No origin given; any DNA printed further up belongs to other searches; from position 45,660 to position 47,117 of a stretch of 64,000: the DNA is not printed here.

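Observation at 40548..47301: Split transketolase, Ldh_2 reductase, carrier protein and adenylating enzyme embedded in the glycan locus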

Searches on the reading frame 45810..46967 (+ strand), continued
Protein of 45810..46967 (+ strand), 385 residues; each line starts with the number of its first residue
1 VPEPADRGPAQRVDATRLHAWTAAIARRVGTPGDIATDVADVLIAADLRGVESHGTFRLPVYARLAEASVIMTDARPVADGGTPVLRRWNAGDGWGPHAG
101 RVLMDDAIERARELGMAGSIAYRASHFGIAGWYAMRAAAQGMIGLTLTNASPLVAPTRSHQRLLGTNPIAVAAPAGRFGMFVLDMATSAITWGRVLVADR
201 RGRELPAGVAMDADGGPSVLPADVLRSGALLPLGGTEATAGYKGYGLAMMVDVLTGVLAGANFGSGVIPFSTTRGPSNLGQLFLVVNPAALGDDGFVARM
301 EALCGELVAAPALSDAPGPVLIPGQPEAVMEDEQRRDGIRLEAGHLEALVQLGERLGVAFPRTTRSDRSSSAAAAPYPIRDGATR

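Call 49: search_protein_families(library=ncbifam, proteins=[L001:296-2194:-, L001:2191-3324:-, L001:4752-6242:+, L001:9028-10011:+, window:45810-46967:+], max_evalue=0.001)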
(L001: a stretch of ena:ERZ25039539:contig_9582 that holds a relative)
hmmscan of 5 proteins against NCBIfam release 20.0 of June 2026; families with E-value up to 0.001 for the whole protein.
L001:296-2194:- (632 aa): 12 families
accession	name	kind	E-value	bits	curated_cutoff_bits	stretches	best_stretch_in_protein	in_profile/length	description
TIGR03025.1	EPS_sugtrans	subfamily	2.9e-71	241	295.55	1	371-550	257-443/445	exopolysaccharide biosynthesis polyprenyl glycosylphosphotransferase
NF045947.1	ProDh_Thermus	equivalog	6.5e-69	232.4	500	1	16-299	7-287/307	proline dehydrogenase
TIGR03023.1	WcaJ_sugtrans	equivalog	2e-60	205.4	410.75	1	369-547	260-448/453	undecaprenyl-phosphate glucose phosphotransferase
TIGR03022.1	WbaP_sugtrans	subfamily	7.5e-52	177.1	403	2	444-551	348-455/456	undecaprenyl-phosphate galactose phosphotransferase WbaP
TIGR03013.1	EpsB_2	subfamily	1.6e-47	162.6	393.35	1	371-552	254-443/443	TIGR03013 family XrtA/PEP-CTERM system glycosyltransferase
NF052601.1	undeca_RfbP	equivalog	5e-42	143.8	330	2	443-546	133-236/244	undecaprenyl-phosphate galactose phosphotransferase family protein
NF041877.1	EPS_EpsZ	equivalog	1.3e-40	139.5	800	2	443-550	350-457/459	exopolysaccharide biosynthesis polyisoprenyl-phosphate hexose-1-phosphate transferase EpsZ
NF050817.1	PolSacchBiosHfsE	equivalog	2.4e-39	135.4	750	1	352-549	253-463/467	polysaccharide biosynthesis protein HfsE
NF007518.0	PRK10124.1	equivalog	6.2e-37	127.4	684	1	371-542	273-454/464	undecaprenyl-phosphate glucose phosphotransferase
NF011751.0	PRK15204.1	equivalog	1.4e-31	109.6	907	1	442-550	366-474/476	undecaprenyl-phosphate galactose phosphotransferase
NF045514.1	glycotran_HepC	equivalog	9.4e-22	77.4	140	1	368-479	113-212/220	heterocyst development glycosyltransferase HepC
NF008869.0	PRK11904.1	equivalog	2.3e-11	42.3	747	1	39-292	173-458/1042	bifunctional proline dehydrogenase/L-glutamate gamma-semialdehyde dehydrogenase PutA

L001:2191-3324:- (377 aa): 8 families
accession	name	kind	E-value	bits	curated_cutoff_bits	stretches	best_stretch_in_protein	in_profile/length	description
TIGR03588.1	PseC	equivalog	1.8e-84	283.9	423.5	1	13-375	2-379/380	UDP-4-amino-4,6-dideoxy-N-acetyl-beta-L-altrosamine transaminase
TIGR04181.1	NHT_00031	hypoth_equivalog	2.8e-79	266.6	420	1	13-356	1-358/359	LegC family aminotransferase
NF008658.2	PRK11658.1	equivalog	2.6e-66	223.8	631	1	13-376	5-377/379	UDP-4-amino-4-deoxy-L-arabinose aminotransferase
TIGR04427.1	PLP_DesI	equivalog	3.5e-59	200.9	650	1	17-376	25-383/390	dTDP-4-dehydro-6-deoxyglucose aminotransferase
NF008687.0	PRK11706.1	equivalog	1.8e-52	178.4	375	1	13-375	2-373/375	dTDP-4-amino-4,6-dideoxygalactose transaminase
NF011936.0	PRK15407.1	equivalog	6.9e-52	176.6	423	2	19-221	43-253/440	lipopolysaccharide biosynthesis protein RfbH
TIGR02379.1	ECA_wecE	subfamily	5.7e-45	153.7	434.85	1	13-374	2-373/376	dTDP-4-amino-4,6-dideoxy-D-glucose transaminase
TIGR01325.1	O_suc_HS_sulf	equivalog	0.00014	20.6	510.05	1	43-222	56-234/380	O-succinylhomoserine sulfhydrylase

L001:4752-6242:+ (496 aa): 89 families (the best 25 are shown)
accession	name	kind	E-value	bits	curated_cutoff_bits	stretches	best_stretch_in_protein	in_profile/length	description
TIGR03098.1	ligase_PEP_1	hypoth_equivalog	2.1e-37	128.8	592.35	2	131-317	159-341/517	acyl-CoA ligase (AMP-forming), exosortase A system-associated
TIGR01733.1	AA-adenyl-dom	subfamily_domain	2.4e-35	122.1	317.4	2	24-323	1-310/409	amino acid adenylation domain-containing protein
NF004837.0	PRK06187.1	subfamily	8.5e-35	120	476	1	140-493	175-520/531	long-chain-fatty-acid--CoA ligase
NF005714.0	PRK07529.1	subfamily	4.5e-31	107.9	632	1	140-442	223-515/640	acyl-CoA synthetase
NF002966.0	PRK03640.1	equivalog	1.2e-29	103.3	556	2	141-328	147-329/483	o-succinylbenzoate--CoA ligase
TIGR01923.1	menE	equivalog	1.5e-27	96.6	330.15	1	135-486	113-437/442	o-succinylbenzoate--CoA ligase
NF006572.0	PRK09088.1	equivalog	1.1e-26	93.6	696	1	8-493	14-485/491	acyl-CoA synthetase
NF006386.0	PRK08633.1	equivalog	2.3e-24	85.2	1221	1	140-492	787-1138/1147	acyl-[ACP]--phospholipid O-acyltransferase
NF005858.0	PRK07787.1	subfamily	1.8e-23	82.7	575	1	19-490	23-467/471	acyl-CoA synthetase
NF004114.0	PRK05605.1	equivalog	1.4e-22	79.8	766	1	136-439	222-506/575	long-chain-fatty-acid--CoA ligase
NF005291.0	PRK06814.1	equivalog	1.5e-22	79.4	1349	2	351-495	978-1130/1140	acyl-[ACP]--phospholipid O-acyltransferase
NF006182.0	PRK08316.1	subfamily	9.4e-22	77.2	663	2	140-312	176-347/523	fatty acyl-CoA synthetase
NF009233.0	PRK12583.1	subfamily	1.3e-21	76.6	832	2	141-291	207-357/558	fatty acid CoA ligase family protein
NF004511.1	PRK05852.1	equivalog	2e-21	76.2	650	1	11-493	15-502/505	FadD7 family fatty acid--CoA ligase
NF005702.0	PRK07514.1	subfamily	8.8e-21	73.8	558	1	138-442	160-440/506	malonyl-CoA synthase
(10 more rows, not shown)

L001:9028-10011:+ (327 aa): 9 families
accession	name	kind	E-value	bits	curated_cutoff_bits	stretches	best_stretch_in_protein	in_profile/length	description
NF004559.0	PRK05899.2-5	equivalog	3e-68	230.6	488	1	13-313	318-620/627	transketolase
TIGR00204.1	dxs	equivalog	1.3e-47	162.6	465.95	1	14-316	311-614/616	1-deoxy-D-xylulose-5-phosphate synthase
NF004556.0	PRK05899.2-2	equivalog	1.2e-42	146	575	1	16-315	325-636/639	transketolase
NF003933.0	PRK05444.2-2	equivalog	1.5e-32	112.9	395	1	23-314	303-602/606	1-deoxy-D-xylulose-5-phosphate synthase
NF008968.0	PRK12315.1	subfamily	3.8e-32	111.3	510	1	30-314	296-578/582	1-deoxy-D-xylulose-5-phosphate synthase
NF006667.0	PRK09212.1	subfamily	1.7e-16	60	321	1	13-273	4-277/327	pyruvate dehydrogenase complex E1 component subunit beta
TIGR00232.1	tktlase_bact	equivalog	2.7e-15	55.8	682.25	1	15-311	351-647/654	transketolase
NF008854.0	PRK11892.1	equivalog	5.5e-14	51.7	454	1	13-270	142-413/464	pyruvate dehydrogenase complex E1 component subunit beta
NF004558.0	PRK05899.2-4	equivalog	3.7e-11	42.1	788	1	41-234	377-572/651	transketolase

window:45810-46967:+ (385 aa): 5 families
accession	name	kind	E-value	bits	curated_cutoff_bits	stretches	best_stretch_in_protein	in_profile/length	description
NF040650.1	sulfolac_dhydr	equivalog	9.2e-61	205.9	500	1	25-358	15-335/339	L-sulfolactate dehydrogenase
NF011599.0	PRK15025.1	equivalog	4.1e-52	177.5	356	1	17-341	7-323/349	ureidoglycolate dehydrogenase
TIGR03175.1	AllD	equivalog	1.2e-51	175.9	496.2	1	28-342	18-324/349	ureidoglycolate dehydrogenase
NF007504.0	PRK10098.1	equivalog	3.1e-51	174.2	336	1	11-359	5-347/360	malate/lactate/ureidoglycolate dehydrogenase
NF009750.0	PRK13260.1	equivalog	7.6e-35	120.6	316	1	13-342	3-322/332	3-dehydro-L-gulonate 2-dehydrogenase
